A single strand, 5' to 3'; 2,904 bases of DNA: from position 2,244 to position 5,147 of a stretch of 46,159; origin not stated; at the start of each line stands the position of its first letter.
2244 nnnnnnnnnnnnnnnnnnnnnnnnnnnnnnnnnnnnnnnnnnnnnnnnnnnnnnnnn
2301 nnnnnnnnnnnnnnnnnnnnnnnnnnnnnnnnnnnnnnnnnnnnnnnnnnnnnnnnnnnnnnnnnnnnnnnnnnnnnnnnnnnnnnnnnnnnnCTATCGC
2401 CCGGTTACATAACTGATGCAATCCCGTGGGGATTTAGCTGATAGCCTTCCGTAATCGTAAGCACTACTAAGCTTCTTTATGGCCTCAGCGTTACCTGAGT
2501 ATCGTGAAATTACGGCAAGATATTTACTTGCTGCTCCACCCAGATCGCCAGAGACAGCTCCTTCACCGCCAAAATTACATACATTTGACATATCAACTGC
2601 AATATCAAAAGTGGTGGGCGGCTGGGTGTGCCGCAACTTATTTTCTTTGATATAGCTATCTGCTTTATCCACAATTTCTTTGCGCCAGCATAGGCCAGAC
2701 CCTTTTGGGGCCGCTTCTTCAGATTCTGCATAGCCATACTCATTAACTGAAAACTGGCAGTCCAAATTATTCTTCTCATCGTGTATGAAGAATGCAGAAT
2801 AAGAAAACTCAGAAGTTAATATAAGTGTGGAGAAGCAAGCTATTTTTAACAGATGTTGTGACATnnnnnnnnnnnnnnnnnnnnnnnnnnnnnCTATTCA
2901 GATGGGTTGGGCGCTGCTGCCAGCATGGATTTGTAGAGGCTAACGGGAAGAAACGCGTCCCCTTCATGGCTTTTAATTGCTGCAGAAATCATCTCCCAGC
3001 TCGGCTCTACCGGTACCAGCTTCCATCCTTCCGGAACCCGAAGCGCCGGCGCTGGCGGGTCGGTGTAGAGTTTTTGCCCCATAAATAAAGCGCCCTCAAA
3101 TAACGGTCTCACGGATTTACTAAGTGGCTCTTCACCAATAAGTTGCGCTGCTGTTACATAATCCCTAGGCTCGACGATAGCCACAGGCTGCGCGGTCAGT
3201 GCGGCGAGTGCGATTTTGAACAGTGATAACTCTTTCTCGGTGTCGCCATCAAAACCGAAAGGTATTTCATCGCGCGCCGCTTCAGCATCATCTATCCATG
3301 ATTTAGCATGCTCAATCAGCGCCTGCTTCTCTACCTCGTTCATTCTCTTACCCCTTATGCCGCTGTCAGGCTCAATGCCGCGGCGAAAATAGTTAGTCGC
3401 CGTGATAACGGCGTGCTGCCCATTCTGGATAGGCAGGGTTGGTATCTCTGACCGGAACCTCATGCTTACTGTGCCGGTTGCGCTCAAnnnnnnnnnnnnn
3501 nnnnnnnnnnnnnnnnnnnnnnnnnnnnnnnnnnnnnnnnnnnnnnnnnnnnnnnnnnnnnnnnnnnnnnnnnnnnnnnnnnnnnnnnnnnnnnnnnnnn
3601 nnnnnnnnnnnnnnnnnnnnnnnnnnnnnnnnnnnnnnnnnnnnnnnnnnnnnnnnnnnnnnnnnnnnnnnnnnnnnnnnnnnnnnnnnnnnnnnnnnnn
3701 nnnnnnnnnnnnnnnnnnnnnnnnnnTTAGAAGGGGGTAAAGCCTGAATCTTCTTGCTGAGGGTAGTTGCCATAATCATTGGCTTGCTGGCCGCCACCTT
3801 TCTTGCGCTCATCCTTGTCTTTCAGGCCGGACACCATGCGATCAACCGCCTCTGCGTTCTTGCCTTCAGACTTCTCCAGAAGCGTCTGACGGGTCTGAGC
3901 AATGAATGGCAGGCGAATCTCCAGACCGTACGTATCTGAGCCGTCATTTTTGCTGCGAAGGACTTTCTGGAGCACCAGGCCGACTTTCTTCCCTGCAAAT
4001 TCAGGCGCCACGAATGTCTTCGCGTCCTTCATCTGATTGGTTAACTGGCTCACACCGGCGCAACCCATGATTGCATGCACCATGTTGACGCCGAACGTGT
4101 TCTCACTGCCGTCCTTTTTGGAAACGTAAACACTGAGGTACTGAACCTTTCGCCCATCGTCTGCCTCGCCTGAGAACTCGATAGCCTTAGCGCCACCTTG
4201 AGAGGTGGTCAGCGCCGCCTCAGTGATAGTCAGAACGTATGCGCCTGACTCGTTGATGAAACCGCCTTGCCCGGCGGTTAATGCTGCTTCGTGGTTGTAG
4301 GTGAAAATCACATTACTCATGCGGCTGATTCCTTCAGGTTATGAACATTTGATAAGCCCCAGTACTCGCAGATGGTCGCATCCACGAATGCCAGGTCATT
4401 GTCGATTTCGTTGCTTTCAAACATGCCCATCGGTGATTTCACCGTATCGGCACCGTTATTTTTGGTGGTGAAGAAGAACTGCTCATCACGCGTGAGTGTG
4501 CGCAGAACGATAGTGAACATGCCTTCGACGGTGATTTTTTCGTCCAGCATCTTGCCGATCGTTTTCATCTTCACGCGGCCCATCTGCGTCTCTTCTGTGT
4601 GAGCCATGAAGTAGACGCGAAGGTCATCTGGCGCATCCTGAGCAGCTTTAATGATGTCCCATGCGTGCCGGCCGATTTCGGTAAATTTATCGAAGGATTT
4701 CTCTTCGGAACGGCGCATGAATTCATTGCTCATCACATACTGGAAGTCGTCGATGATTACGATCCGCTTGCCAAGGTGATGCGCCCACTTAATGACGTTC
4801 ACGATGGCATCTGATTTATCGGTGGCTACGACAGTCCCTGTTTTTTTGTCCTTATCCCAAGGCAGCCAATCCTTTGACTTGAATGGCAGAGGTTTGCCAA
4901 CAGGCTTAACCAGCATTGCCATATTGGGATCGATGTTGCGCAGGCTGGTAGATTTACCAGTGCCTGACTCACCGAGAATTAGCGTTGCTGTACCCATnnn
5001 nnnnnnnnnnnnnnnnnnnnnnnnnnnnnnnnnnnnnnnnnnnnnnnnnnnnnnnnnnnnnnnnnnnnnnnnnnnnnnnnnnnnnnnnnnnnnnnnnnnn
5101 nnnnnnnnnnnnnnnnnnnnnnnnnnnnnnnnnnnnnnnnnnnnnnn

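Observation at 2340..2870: Low-GC gene for a secreted four-Cys protein with its own terminator in the early-left region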

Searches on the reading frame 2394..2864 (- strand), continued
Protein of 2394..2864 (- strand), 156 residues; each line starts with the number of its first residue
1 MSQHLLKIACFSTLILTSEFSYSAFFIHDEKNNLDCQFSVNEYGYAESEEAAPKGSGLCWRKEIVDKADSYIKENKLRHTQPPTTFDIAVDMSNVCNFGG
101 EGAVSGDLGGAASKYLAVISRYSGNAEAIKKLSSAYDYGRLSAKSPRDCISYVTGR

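Call 44: predict_structure(alignment_id=A5)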
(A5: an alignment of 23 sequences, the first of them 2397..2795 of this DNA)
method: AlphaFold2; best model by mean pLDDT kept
length: 133 residues; sequences in the alignment: 23
mean_pLDDT: 89.2   pTM: 0.59
mean pLDDT of the five models: 89.2, 88.9, 87.8, 87.6, 85.3
residues with pLDDT >= 90: 83; 70-90: 40; 50-70: 10; < 50: 0
segments of 3 or more residues with pLDDT < 50: none
pLDDT, mean of each block of 10 residues (from residue 1): 88 88 77 75 92 79 91 96 95 93 93 97 94 85
secondary structure, 60 per line:
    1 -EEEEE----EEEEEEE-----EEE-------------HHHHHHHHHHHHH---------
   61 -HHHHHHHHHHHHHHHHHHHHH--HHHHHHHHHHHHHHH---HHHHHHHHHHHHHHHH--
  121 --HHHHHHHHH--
elements in order: E2-6 E11-17 E23-25 H39-51 H62-82 H85-99 H103-118 H123-131

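Call 51: fold_search(model_id=the predicted structure, library=viral)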
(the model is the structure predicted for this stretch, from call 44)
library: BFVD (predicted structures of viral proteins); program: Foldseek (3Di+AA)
matches with E <= 10: 178; with E <= 0.001: 0
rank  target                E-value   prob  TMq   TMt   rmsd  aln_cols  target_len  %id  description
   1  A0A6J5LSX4            1.9e-01  0.54  0.35  0.20  18.0       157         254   15  Essential recombination function protein [uncultured Caudovirales phage]
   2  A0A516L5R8            4.2e-01  0.16  0.29  0.09  15.2       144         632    8  (no name in the UniProt tables at hand)
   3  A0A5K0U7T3            7.6e-01  0.10  0.21  0.13  12.6       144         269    9  Uncharacterized protein [Yasminevirus sp. GU-2018]
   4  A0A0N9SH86            8.5e-01  0.18  0.27  0.31   9.7       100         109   10  Uncharacterized protein [Pseudomonas phage POR1]
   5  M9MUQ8                8.5e-01  0.12  0.23  0.19  15.5       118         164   14  (no name in the UniProt tables at hand)
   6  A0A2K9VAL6            1.1e+00  0.44  0.34  0.50   9.3        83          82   11  Uncharacterized protein [Klebsiella phage vB_KpnM_KpS110]
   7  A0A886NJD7            1.5e+00  0.14  0.22  0.24   6.2        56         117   12  (no name in the UniProt tables at hand)
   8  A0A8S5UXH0            1.6e+00  0.09  0.27  0.14  10.6       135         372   14  Integrase [Podoviridae sp. ctW0z17]
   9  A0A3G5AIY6            1.6e+00  0.05  0.21  0.12  16.4       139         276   12  Uncharacterized protein [Solumvirus sp.]
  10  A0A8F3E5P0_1          1.7e+00  0.12  0.27  0.04   8.7       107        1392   14  Genome polyprotein [Dermatophagoides pteronyssinus virus 1]
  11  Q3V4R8                1.7e+00  0.06  0.21  0.16  21.3       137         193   12  Uncharacterized protein ORF193 [Acidianus two-tailed virus]
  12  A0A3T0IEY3            1.9e+00  0.16  0.27  0.41   7.6        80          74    8  (no name in the UniProt tables at hand)
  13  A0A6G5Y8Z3            1.9e+00  0.10  0.24  0.28  13.7        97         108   12  (no name in the UniProt tables at hand)
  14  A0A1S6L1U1            1.9e+00  0.02  0.16  0.04  17.0       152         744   18  (no name in the UniProt tables at hand)
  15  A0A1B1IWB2            2.0e+00  0.18  0.27  0.43   5.5        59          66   12  (no name in the UniProt tables at hand)
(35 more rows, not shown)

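Call 56: search_dna_similar(query=window:2397-2864:-, collection=phages, mode=protein, max_evalue=0.01, max_rows=30, rows=spread)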
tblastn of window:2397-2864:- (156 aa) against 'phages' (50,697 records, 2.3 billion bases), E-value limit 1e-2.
Records with a match: 67; places in all: 67; records where one place covers at least 80% of the query: 0.
Best place of each record, by identity: <60% 67.
By first word of the organism name: Klebsiella 61; Escherichia 3; Pectobacterium 2; Acinetobacter 1.
By host as written in the record: Klebsiella pneumoniae 38; - 7; Klebsiella pneumonaie 3; Klebsiella pneumoniae JDM777 2; Klebsiella pneumoniae 15-38 2; Klebsiella pneumoniae 1119 2; Klebsiella pneumoniae GZ-1 2; Escherichia sp. 2; and 8 more.
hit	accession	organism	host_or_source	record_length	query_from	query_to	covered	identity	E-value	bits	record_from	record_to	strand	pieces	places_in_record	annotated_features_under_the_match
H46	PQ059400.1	Klebsiella phage phiYH65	Klebsiella pneumoniae KP_509165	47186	30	153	79%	34.1%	4e-15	77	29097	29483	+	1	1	hypothetical protein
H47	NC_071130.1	Klebsiella phage BUCT_47333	sewage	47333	30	153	79%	34.1%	4e-15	77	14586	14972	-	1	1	hypothetical protein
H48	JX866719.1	Klebsiella phage JD001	Klebsiella pneumoniae JDM777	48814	30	153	79%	33.3%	1e-14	76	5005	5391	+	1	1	hypothetical protein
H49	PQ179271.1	Klebsiella phage PCCM_KpPS2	Klebsiella pneumoniae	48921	25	83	38%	44.3%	2e-9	61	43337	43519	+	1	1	hypothetical protein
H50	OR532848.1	Klebsiella phage RCIP0054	Klebsiella pneumoniae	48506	25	76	33%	50.0%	1e-10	64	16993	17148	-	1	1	hypothetical protein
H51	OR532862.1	Klebsiella phage RCIP0068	Klebsiella pneumoniae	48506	25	76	33%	50.0%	1e-10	64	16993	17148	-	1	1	hypothetical protein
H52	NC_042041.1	Klebsiella phage vB_KpnM_KpV79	Klebsiella pneumoniae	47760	25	76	33%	50.0%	2e-10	64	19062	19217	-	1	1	hypothetical protein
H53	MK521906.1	Klebsiella phage vB_KpnM_FZ14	Klebsiella pneumoniae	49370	25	76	33%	50.0%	2e-10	64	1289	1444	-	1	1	none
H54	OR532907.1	Klebsiella phage RCIP0113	Klebsiella pneumoniae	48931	25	76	33%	50.0%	2e-10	63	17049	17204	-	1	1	hypothetical protein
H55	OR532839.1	Klebsiella phage RCIP0045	Klebsiella pneumoniae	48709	25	76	33%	50.0%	6e-10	62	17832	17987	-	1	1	hypothetical protein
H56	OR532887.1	Klebsiella phage RCIP0093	Klebsiella pneumoniae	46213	25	83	38%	42.6%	1e-8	58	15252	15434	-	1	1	hypothetical protein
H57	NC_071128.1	Klebsiella phage vB_KpnM_15-38_KLPPOU148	Klebsiella pneumoniae 15-38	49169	25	76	33%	46.2%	1e-9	61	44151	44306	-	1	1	hypothetical protein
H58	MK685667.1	Klebsiella phage vB_KpnM_IME346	-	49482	25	76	33%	44.2%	1e-8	58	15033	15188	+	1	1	hypothetical protein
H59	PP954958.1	Klebsiella phage KpTRp1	Klebsiella pneumoniae K2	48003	25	76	33%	44.2%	1e-8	58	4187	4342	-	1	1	hypothetical protein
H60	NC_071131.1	Klebsiella phage VLCpiM12a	Klebsiella pneumoniae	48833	25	76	33%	44.2%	1e-8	58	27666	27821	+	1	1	hypothetical protein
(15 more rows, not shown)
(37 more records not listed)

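Call 60: find_encoding_contigs(protein=P0010, flank=6000, max_places=2)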
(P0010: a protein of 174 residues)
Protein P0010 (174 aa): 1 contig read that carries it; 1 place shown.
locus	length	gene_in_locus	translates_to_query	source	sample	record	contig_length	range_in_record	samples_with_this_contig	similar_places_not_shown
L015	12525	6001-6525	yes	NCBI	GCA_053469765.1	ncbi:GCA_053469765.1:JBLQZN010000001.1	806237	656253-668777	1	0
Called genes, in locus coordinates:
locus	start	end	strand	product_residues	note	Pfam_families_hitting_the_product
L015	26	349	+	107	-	PF05269:Phage_CII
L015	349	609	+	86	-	-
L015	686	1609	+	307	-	PF04492:Phage_rep_O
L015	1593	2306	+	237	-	PF06992:Phage_lambda_P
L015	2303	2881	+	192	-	PF01978:TrmB (faint)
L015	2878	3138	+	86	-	-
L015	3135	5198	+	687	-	PF00145:DNA_methylase (weak)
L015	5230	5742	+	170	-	PF07799:DUF1643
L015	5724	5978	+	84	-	PF06440:DNA_pol3_theta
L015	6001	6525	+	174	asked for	-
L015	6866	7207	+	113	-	-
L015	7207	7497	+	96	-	PF07102:YbcO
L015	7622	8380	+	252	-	PF27659:CHP02642 (faint), PF03589:Antiterm, PF00684:DnaJ_CXXCXGXG (faint), PF03589:Antiterm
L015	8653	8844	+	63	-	-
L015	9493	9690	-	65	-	-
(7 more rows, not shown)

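Call 61: find_encoding_contigs(protein=P0024, flank=6000, max_places=2)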
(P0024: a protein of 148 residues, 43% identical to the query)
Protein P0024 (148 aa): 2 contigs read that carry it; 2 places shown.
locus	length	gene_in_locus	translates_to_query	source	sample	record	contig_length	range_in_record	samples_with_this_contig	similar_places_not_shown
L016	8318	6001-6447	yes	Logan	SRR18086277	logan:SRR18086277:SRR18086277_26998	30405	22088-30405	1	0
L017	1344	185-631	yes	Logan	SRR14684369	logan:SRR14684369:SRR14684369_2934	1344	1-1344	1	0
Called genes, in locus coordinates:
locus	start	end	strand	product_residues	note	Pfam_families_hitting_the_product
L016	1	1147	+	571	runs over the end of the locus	PF04851:ResIII, PF00270:DEAD, PF00271:Helicase_C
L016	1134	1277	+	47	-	-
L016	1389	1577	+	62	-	PF04448:DUF551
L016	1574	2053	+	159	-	-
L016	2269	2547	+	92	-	PF00440:TetR_N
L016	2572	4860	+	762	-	PF22763:NrS1-1_pol-like_HBD, PF19263:DUF5906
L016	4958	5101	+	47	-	-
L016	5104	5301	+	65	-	PF24386:DUF7540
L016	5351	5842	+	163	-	PF01381:HTH_3 (faint), PF13384:HTH_23 (faint), PF04545:Sigma70_r4 (faint), PF06056:Terminase_5 (faint), PF08281:Sigma70_r4_2 (faint), PF13518:HTH_28 (faint), PF13551:HTH_29 (faint), PF09339:HTH_IclR (faint), +4 more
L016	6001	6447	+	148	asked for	-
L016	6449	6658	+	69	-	-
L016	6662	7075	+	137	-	PF04448:DUF551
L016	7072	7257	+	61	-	-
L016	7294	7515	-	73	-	-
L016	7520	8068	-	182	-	-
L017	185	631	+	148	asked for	-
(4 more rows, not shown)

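Call 65: search_protein_families(library=pfam, alignment_id=A5, max_evalue=1)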
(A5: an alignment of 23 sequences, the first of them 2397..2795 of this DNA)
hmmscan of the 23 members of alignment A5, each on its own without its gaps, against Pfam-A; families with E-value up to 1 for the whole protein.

A. member 1, window:2397-2795:- (133 aa): 0 families

B. families by the number of members that match (of 23 scanned): 4 families
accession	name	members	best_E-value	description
PF05560.16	Bt_P21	1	0.051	Bacillus thuringiensis P21 molecular chaperone protein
PF01620.22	Pollen_allerg_2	1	0.097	Ribonuclease (pollen allergen)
PF01916.23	DS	1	0.13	Deoxyhypusine synthase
PF02201.23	SWIB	1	0.21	SWIB/MDM2 domain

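Call 99: find_related_loci(query=A1, collection=genome_contigs, flank=3000)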
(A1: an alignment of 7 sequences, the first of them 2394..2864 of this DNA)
Query A1 (156 aa) in genome_contigs; peptide patterns used: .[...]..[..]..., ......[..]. (x = any residue, [..] = any of these).
108 stretches matched a pattern, but none encodes a relative of the query by tblastn (E <= 1e-3).

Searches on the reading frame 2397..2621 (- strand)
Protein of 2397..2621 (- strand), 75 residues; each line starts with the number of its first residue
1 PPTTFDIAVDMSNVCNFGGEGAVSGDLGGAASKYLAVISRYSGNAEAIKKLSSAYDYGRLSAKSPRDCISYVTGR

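Call 64: search_solved_structures(query=A6, max_evalue=10, show_alignments=2)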
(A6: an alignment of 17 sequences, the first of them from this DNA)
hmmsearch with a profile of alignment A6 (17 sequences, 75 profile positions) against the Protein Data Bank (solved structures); distinct sequences matched with E-value up to 10: 8.
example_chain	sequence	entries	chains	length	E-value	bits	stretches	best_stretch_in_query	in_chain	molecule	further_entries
3ide_A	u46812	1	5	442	0.74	13.1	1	46-66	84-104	Capsid protein VP2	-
4fas_A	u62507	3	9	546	0.76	13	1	15-69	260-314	Hydroxylamine oxidoreductase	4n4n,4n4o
1fgj_A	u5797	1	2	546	0.76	13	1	15-69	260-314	HYDROXYLAMINE OXIDOREDUCTASE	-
6m0p_A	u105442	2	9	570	0.85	12.9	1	15-69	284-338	Aerobic hydroxylamine oxidoreductase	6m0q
9gg2_A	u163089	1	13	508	0.92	12.8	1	46-66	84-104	Structural polyprotein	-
8feh_D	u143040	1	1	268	1.1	12.5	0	46-59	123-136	Minor capsid protein A1 fusion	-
7jil_o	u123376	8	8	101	1.5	12.1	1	23-52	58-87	30S ribosomal protein S10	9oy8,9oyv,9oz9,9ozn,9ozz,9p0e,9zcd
2wqh_A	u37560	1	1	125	6.5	10.1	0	25-55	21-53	CTPR3Y3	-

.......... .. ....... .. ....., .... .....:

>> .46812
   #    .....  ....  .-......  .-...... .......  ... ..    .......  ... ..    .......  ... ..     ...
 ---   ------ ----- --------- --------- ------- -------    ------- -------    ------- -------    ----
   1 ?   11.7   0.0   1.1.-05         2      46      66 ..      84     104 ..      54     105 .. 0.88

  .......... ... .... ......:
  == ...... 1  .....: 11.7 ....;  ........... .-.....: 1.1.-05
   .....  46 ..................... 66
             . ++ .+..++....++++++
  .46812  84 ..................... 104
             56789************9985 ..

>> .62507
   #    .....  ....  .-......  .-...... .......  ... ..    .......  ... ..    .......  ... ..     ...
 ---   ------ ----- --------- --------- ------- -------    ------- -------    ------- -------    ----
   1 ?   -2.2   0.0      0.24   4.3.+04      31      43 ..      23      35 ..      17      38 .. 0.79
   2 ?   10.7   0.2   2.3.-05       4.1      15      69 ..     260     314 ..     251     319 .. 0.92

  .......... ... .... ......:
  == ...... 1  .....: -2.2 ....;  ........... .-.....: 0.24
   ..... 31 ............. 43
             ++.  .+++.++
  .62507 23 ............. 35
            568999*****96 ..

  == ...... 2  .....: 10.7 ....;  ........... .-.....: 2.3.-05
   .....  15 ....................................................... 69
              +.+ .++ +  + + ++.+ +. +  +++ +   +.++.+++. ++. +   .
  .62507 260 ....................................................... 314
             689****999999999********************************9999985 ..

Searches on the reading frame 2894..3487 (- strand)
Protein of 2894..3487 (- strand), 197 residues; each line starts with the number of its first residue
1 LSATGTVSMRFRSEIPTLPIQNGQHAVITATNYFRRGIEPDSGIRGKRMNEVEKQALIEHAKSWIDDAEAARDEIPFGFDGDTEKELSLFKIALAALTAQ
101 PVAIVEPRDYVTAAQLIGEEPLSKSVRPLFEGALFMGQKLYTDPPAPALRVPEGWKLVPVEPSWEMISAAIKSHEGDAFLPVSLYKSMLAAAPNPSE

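Call 55: search_protein_families(library=pfam, proteins=[window:2894-3487:-], max_evalue=0.01)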
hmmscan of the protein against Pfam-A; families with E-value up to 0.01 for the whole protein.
window:2894-3487:- (197 aa): 0 families

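Call 101: search_protein_families(library=phrogs, proteins=[window:2894-3487:-], max_evalue=0.00001)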
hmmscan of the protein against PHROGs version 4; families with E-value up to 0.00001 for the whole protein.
window:2894-3487:- (197 aa): 2 families
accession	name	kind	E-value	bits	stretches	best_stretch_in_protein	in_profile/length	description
phrog_660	-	unknown function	2.2e-08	35.4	1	48-154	2-95/193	-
phrog_5913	-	unknown function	2.7e-07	31.8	1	151-194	116-165/173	-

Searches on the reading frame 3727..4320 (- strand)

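Call 55: search_protein_families(library=pfam, proteins=[window:3727-4320:-], max_evalue=0.01)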
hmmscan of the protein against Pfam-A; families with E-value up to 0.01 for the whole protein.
window:3727-4320:- (197 aa): 0 families

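Call 101: search_protein_families(library=phrogs, proteins=[window:3727-4320:-], max_evalue=0.00001)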
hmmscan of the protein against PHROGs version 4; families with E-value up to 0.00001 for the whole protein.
window:3727-4320:- (197 aa): 1 family
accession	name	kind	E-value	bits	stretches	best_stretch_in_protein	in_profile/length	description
phrog_743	-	DNA, RNA and nucleotide metabolism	1.8e-51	176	1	2-190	1-231/246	single strand DNA binding protein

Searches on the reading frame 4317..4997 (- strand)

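Call 55: search_protein_families(library=pfam, proteins=[window:4317-4997:-], max_evalue=0.01)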
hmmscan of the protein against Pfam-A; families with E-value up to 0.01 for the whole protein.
window:4317-4997:- (226 aa): 5 families
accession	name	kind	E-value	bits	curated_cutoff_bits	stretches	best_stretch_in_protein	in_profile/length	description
PF13479.12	AAA_24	-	5e-08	33.5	27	1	5-181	5-187/195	AAA domain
PF13401.12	AAA_22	-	1.3e-05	26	27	1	4-95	7-102/130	AAA domain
PF05707.18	Zot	-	0.00061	19.8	20.3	1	54-121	55-127/197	Zonular occludens toxin (Zot)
PF13191.12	AAA_16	-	0.0022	19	32.6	0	4-22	26-44/167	AAA ATPase domain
PF13555.12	AAA_29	-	0.0075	16.4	27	0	2-19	23-39/61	P-loop containing region of AAA domain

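Call 101: search_protein_families(library=phrogs, proteins=[window:4317-4997:-], max_evalue=0.00001)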
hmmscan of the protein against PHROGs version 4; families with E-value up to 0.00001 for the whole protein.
window:4317-4997:- (226 aa): 2 families
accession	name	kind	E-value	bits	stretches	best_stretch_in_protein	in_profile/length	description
phrog_2872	-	DNA, RNA and nucleotide metabolism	1.9e-101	339.2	1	1-220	1-218/219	Sak4-like ssDNA annealing protein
phrog_124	-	DNA, RNA and nucleotide metabolism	9.9e-07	29.4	1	6-191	47-236/382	Sak4-like ssDNA annealing protein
